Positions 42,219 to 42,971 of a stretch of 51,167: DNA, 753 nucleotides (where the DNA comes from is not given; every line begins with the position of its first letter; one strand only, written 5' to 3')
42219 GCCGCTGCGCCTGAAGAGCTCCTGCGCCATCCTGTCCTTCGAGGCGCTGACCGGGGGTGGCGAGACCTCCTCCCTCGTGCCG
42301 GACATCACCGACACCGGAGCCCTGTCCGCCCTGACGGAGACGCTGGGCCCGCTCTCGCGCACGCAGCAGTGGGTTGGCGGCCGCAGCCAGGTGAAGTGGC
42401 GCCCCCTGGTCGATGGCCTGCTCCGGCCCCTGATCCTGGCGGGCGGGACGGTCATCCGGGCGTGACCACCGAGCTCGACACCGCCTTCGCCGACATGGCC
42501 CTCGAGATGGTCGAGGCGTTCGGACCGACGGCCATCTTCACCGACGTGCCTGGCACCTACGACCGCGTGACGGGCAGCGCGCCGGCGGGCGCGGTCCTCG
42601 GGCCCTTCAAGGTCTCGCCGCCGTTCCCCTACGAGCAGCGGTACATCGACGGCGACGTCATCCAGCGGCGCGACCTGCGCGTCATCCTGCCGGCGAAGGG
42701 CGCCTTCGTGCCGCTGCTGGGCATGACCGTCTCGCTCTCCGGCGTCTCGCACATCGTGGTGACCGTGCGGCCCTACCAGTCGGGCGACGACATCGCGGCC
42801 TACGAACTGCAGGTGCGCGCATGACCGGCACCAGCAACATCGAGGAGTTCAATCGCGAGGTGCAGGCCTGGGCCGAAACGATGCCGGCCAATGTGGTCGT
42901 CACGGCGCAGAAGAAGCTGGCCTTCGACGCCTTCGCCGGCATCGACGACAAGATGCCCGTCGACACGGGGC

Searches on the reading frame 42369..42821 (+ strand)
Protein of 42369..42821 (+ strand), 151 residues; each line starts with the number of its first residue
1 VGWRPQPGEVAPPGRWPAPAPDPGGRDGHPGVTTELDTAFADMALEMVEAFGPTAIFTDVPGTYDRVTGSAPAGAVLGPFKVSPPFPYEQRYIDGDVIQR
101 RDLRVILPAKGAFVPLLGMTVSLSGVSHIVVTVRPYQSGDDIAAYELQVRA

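Call 4: search_protein_families(library=pfam, proteins=[window:42369-42821:+], max_evalue=1)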
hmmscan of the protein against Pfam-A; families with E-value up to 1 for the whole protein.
window:42369-42821:+ (151 aa): 1 family
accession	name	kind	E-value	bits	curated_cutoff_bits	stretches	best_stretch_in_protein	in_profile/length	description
PF11177.13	DUF2964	-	0.17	12.6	24.2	1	100-126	3-29/62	Protein of unknown function (DUF2964)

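Call 10: search_protein_families(library=phrogs, proteins=[window:42369-42821:+], max_evalue=0.01)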
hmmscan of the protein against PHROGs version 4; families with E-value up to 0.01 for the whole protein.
window:42369-42821:+ (151 aa): 1 family
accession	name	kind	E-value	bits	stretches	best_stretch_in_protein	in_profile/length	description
phrog_161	-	connector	4.5e-13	50.6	1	40-150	7-118/120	head closure Hc1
